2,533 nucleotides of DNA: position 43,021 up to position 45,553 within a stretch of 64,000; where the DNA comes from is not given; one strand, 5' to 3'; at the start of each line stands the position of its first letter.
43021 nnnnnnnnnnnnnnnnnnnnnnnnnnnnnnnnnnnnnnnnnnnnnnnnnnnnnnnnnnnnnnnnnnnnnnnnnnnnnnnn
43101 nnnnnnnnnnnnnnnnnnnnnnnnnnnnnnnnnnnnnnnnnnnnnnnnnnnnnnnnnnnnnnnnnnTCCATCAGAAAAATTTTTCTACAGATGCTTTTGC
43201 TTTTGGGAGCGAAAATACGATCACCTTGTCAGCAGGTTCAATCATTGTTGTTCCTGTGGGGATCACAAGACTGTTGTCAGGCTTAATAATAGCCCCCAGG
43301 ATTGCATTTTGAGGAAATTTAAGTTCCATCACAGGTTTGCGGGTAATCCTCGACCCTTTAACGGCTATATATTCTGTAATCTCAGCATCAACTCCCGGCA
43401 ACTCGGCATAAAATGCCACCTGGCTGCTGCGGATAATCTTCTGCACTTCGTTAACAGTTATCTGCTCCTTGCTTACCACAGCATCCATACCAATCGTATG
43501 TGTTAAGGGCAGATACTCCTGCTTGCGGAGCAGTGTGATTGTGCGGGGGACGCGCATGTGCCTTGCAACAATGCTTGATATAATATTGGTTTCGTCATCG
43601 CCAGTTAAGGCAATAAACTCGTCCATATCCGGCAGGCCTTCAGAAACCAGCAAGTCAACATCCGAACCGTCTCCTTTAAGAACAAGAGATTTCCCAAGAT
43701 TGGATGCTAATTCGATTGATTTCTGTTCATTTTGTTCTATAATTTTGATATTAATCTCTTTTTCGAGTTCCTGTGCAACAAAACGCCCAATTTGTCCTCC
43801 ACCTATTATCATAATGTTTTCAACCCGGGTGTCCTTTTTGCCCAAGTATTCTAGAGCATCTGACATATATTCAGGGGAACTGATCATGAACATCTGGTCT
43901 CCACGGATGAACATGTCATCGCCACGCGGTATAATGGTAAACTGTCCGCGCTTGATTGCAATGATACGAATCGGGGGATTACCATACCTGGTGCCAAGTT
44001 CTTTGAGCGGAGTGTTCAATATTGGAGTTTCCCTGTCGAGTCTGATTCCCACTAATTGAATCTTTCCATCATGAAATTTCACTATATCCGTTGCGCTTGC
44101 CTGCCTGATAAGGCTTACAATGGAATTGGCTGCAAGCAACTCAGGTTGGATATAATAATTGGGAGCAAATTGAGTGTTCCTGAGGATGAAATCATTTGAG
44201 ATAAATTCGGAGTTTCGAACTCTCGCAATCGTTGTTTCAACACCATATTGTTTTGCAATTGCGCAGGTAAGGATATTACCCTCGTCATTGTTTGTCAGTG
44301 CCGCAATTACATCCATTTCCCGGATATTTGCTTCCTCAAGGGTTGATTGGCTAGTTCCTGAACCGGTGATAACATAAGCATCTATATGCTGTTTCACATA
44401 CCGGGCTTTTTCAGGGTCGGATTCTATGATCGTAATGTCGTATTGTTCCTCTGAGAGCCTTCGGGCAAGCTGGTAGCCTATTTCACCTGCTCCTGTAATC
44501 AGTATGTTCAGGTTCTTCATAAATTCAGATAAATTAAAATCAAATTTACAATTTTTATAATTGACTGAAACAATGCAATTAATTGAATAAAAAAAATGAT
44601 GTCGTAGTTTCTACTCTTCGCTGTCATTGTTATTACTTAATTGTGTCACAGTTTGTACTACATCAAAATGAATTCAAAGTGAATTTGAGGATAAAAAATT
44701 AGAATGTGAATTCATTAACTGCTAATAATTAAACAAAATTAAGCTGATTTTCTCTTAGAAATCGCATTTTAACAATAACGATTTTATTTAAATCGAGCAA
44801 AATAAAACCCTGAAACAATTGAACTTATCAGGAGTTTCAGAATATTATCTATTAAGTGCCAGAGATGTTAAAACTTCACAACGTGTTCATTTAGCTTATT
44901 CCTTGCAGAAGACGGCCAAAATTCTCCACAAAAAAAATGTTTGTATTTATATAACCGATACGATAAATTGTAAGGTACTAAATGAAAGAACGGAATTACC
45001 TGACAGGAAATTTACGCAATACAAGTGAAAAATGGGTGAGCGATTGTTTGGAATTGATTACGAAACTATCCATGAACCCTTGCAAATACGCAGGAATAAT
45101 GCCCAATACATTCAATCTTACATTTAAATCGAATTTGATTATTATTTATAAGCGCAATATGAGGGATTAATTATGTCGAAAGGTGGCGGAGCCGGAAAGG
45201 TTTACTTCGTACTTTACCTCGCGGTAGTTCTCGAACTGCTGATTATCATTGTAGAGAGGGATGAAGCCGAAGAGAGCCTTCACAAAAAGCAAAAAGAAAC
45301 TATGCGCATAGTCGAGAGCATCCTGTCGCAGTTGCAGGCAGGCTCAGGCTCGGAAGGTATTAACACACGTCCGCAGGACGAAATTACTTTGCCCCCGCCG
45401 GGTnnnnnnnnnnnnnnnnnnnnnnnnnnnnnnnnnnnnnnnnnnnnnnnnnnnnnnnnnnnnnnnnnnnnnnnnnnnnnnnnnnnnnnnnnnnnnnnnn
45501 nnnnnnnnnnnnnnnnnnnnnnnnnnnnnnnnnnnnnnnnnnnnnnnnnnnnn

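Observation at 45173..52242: Candidate unrecognised trans-envelope machine: GldM/PorM-like anchor, two beta-barrels, VWA-OmpA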

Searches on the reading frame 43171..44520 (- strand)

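Call 5: search_protein_families(library=pfam, proteins=[window:43171-44520:-], max_evalue=0.1)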
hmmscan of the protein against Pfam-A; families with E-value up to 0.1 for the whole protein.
window:43171-44520:- (449 aa): 28 families (the best 25 are shown)
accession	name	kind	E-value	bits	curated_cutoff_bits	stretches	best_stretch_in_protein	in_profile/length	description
PF02254.24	TrkA_N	-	2.8e-49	166.7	23.8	2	6-107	1-102/116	TrkA-N domain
PF02080.26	TrkA_C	-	4.8e-20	71.7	27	2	157-227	2-71/71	TrkA-C domain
PF03807.23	F420_oxidored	-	4.1e-09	37.3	21.6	2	7-61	3-53/94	NADP oxidoreductase coenzyme F420-dependent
PF03435.24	Sacchrp_dh_NADP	-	2.1e-08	35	25.1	2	6-90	1-91/129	Saccharopine dehydrogenase NADP binding domain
PF13241.12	NAD_binding_7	-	2.9e-08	34.7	22.1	1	2-96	6-89/104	Putative NAD(P)-binding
PF01488.26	Shikimate_DH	-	5.1e-08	33.5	24.3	2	2-78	11-85/138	Shikimate / quinate 5-dehydrogenase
PF06690.17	HcgC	-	5e-06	26.7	31.4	1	222-275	32-85/248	FeGP cofactor biosynthesis protein, methyltransferase HcgC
PF13460.12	NAD_binding_10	-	2.4e-05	24.7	27.2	1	11-95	3-91/184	NAD(P)H-binding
PF07992.20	Pyr_redox_2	-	0.00011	22.2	26.1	0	6-62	3-57/291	Pyridine nucleotide-disulphide oxidoreductase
PF00106.31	adh_short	-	0.00011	22.1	26.6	1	6-49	3-47/195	short chain dehydrogenase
PF01370.27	Epimerase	-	0.00016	21.6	20.9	1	6-78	1-62/240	NAD dependent epimerase/dehydratase family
PF02826.25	2-Hacid_dh_C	-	0.0002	21.2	25.1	0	3-40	36-73/178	D-isomer specific 2-hydroxyacid dehydrogenase, NAD binding domain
PF01262.27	AlaDh_PNT_C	-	0.00047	20.1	23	1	5-72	30-96/214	Alanine dehydrogenase/PNT, C-terminal domain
PF01266.30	DAO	-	0.00051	20.1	27.9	0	6-37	2-33/353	FAD dependent oxidoreductase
PF02558.23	ApbA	-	0.0006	19.9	22.2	1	6-45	1-39/150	Ketopantoate reductase PanE/ApbA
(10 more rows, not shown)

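Call 6: search_protein_families(library=ncbifam, proteins=[window:43171-44520:-], max_evalue=0.1)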
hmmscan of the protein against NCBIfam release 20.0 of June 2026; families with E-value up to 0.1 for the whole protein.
window:43171-44520:- (449 aa): 87 families (the best 25 are shown)
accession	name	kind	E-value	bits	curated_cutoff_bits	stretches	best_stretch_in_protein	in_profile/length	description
NF007039.0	PRK09496.3-2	equivalog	2.2e-126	422.2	293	1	5-449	2-444/446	Trk system potassium transporter TrkA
NF007038.0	PRK09496.2-6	equivalog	1.1e-117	393.5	374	1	5-449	2-444/445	Trk system potassium transporter TrkA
NF007041.0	PRK09496.3-4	equivalog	9.3e-111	370.7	386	1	5-449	2-443/450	Trk system potassium transporter TrkA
NF007040.0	PRK09496.3-3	equivalog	6.7e-106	354.6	455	1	4-449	4-461/462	Trk system potassium transporter TrkA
NF007031.0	PRK09496.1-2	equivalog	8.9e-104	348.1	289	1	5-449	2-451/458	Trk system potassium transporter TrkA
NF007032.0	PRK09496.1-4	equivalog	1.1e-100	337.8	309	1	5-449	2-450/457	Trk system potassium transporter TrkA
NF007036.0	PRK09496.2-3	subfamily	2.8e-93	313.1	407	1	5-449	2-447/448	Trk system potassium transporter TrkA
NF007030.0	PRK09496.1-1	equivalog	1.2e-84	284.6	371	1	5-449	2-451/458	Trk system potassium transporter TrkA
NF007034.0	PRK09496.2-1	subfamily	3.4e-80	270.1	344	1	5-437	2-433/445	Trk system potassium transporter TrkA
NF007033.0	PRK09496.1-5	equivalog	9e-80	268.9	338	1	5-440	2-438/449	Trk system potassium transporter TrkA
NF007037.0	PRK09496.2-4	equivalog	3.9e-70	236.9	445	1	5-449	2-453/454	Trk system potassium transporter TrkA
NF007035.0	PRK09496.2-2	equivalog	1.1e-69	235.4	521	1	5-436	2-436/455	Trk system potassium transporter TrkA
NF007043.0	PRK09496.3-6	equivalog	1.8e-65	221.5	384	1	5-442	2-437/445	Trk system potassium transporter TrkA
NF007042.0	PRK09496.3-5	equivalog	1.4e-40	139.4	467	1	5-439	2-451/466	Trk system potassium transporter TrkA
NF007828.0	PRK10537.1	equivalog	1.5e-12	47.3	425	2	6-107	253-352/403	voltage-gated potassium channel protein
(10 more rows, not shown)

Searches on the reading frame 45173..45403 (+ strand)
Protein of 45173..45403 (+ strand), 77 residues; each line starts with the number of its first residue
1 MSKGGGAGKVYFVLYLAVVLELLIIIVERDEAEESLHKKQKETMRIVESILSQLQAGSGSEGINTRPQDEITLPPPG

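Call 51: search_solved_structures(query=window:45173-45403:+, max_evalue=10, show_alignments=3)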
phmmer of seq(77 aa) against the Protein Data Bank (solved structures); distinct sequences matched with E-value up to 10: 0.
